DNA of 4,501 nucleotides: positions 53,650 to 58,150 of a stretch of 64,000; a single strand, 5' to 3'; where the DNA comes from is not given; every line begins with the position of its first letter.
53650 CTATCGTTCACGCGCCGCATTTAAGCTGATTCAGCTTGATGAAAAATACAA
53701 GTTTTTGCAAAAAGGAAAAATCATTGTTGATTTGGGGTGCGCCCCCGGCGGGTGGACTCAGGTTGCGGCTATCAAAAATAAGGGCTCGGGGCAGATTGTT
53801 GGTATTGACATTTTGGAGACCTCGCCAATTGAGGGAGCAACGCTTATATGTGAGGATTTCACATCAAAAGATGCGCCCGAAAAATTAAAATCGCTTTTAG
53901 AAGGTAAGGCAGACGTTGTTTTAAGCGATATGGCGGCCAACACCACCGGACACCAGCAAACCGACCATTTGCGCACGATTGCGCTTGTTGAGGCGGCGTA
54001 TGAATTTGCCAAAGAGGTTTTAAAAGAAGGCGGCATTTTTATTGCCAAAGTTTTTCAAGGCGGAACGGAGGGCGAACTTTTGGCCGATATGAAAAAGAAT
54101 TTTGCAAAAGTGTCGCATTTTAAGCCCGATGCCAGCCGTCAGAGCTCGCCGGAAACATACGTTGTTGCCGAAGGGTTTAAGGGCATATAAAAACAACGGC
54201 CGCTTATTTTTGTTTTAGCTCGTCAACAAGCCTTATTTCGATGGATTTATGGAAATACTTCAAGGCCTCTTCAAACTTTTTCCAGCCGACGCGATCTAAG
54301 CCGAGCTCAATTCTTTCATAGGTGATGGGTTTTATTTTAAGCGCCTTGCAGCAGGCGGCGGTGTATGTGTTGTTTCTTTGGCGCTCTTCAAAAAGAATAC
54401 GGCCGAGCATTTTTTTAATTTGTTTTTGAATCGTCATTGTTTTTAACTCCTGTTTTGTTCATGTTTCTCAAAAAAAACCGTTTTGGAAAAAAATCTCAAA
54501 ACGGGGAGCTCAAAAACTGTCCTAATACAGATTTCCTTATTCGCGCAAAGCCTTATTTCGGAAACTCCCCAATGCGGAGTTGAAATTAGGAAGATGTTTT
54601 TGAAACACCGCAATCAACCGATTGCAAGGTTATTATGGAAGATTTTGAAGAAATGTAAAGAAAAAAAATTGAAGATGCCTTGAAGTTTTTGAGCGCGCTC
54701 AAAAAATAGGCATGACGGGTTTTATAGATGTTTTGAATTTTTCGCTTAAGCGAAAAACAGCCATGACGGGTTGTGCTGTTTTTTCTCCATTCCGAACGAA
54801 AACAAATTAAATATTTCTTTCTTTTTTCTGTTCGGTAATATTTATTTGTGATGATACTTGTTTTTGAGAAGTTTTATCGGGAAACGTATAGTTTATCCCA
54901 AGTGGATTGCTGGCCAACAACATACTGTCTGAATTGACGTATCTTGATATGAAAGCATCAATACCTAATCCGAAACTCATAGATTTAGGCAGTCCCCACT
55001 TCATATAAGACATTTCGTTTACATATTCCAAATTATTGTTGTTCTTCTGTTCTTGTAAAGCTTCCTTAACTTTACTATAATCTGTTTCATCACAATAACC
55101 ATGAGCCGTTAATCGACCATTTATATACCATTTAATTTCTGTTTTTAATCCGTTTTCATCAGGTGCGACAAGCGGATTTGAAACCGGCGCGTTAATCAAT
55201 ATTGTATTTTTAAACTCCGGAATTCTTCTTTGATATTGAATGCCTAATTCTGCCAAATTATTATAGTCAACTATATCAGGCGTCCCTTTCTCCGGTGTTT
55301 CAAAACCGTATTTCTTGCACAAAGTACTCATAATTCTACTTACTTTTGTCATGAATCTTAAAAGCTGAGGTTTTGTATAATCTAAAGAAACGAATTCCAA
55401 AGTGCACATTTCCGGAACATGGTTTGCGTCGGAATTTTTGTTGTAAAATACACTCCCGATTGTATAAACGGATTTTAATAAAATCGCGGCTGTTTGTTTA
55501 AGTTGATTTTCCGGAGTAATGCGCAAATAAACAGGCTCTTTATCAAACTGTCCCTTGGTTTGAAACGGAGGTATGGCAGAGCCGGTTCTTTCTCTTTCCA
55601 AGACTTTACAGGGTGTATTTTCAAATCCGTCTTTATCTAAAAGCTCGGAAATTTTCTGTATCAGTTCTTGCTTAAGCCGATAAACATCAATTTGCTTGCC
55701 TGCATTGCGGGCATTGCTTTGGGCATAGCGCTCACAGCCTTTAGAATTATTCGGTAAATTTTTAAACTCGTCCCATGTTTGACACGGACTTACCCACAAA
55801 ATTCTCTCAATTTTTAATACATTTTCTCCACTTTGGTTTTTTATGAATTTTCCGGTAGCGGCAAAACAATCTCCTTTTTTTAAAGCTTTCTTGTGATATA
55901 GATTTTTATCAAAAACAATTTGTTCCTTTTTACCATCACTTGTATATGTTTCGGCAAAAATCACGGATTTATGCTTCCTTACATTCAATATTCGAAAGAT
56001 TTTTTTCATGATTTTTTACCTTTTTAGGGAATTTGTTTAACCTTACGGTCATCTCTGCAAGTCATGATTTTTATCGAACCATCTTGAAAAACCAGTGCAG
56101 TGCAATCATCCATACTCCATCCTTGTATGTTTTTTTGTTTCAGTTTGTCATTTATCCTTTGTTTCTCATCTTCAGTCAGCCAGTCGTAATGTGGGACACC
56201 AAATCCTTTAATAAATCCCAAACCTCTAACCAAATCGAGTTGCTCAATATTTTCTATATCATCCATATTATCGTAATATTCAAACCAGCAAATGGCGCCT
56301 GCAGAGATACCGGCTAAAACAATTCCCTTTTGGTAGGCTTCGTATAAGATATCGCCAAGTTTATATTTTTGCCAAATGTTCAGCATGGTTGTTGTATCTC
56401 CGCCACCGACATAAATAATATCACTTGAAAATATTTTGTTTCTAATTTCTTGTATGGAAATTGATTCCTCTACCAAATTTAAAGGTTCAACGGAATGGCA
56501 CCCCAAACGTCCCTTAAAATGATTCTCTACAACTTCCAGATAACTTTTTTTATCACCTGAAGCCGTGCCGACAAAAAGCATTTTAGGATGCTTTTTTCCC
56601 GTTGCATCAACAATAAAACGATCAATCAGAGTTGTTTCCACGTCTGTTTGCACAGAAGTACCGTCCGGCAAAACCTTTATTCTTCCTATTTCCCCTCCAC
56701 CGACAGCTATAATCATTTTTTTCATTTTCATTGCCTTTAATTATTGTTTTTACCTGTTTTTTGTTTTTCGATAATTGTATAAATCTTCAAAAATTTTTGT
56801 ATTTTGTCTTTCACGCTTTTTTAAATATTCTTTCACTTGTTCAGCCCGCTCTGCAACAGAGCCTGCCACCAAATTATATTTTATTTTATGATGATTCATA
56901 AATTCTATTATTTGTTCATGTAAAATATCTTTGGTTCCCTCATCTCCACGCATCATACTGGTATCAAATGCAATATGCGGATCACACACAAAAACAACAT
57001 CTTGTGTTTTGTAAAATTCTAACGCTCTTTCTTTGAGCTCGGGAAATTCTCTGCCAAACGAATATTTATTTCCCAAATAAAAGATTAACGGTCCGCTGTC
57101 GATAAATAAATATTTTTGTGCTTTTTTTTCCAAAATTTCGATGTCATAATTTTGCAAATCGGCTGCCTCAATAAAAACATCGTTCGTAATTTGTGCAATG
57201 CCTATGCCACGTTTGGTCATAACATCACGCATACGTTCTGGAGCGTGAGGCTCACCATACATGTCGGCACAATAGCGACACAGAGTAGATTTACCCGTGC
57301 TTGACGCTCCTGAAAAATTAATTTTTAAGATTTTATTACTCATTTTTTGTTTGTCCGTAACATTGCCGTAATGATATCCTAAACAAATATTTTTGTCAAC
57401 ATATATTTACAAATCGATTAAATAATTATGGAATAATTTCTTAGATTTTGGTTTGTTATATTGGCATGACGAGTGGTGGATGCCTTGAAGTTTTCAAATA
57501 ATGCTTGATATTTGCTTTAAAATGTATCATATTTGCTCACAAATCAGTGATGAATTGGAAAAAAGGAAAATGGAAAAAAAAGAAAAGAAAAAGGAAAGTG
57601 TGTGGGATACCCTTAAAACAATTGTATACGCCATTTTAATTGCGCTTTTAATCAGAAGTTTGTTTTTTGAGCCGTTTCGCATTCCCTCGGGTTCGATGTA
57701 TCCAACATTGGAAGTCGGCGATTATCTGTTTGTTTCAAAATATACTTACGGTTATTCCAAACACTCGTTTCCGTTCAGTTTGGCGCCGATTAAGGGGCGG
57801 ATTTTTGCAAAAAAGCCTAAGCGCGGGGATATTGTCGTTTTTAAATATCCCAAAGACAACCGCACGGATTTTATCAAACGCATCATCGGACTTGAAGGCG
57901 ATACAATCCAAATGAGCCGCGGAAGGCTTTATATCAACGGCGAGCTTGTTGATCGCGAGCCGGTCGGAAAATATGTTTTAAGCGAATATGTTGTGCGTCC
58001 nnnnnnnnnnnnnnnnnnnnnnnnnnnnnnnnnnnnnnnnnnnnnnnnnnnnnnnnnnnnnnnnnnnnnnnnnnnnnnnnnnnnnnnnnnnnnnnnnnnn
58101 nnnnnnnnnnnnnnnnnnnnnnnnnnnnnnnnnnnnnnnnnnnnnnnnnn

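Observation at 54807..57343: AT-rich three-gene operon: arginine-less LysRS-like synthetase paralog + S51 peptidase + P-loop kinase-like NTPase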

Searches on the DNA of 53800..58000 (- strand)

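Call 54: search_rna_families(source=window, start=53800, end=58000, threshold=evalue, max_evalue=1)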
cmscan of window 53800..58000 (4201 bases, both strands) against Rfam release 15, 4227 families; matches with E-value up to 1: 2.
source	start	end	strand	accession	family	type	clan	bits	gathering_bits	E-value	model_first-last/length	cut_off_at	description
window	55471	55492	+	RF03139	S4-Bacteroidia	Cis-reg; leader;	CL00119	24.8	34.7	0.042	1-34/34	no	S4-Bacteroidia ribosomal protein leader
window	54438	54518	+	RF04127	MIR8007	Gene; miRNA;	-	21.3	195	0.7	50-176/226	no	MIR8007 microRNA precursor family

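Call 82: search_rna_families(sources=[L001, L003, L005, L009, L010, L012, L013, L017, L018, L019, L021, L022, L023, L024, L026, L016], threshold=gathering)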
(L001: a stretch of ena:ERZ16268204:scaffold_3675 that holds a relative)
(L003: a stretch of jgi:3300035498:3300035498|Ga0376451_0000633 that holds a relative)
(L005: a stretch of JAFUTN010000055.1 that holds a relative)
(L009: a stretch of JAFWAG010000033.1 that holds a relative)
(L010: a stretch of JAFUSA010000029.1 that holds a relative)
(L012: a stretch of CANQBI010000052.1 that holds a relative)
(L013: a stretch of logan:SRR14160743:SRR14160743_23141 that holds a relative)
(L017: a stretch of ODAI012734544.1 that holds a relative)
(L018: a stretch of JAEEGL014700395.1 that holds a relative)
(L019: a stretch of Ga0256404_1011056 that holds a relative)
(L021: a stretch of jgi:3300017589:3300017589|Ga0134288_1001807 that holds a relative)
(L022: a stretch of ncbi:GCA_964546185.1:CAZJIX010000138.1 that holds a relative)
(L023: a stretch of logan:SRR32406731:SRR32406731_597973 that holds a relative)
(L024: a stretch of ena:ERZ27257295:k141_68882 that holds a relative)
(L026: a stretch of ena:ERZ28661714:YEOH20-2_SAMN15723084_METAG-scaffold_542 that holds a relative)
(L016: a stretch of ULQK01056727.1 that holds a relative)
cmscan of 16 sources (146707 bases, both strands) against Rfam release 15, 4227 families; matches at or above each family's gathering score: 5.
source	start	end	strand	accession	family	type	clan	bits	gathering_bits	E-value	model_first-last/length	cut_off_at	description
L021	9872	9944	-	RF00005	tRNA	Gene; tRNA;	CL00001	70.1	29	6.9e-13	1-71/71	no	tRNA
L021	9961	10033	-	RF00005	tRNA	Gene; tRNA;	CL00001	66.8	29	5.5e-12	1-71/71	no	tRNA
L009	1991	2062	+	RF00005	tRNA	Gene; tRNA;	CL00001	62.3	29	9.3e-11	1-71/71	no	tRNA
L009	1382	1454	-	RF00005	tRNA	Gene; tRNA;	CL00001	61.4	29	1.7e-10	1-71/71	no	tRNA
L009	7375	7425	+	RF01793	ffh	Gene; sRNA;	-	37.8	35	0.0036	1-52/52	no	ffh sRNA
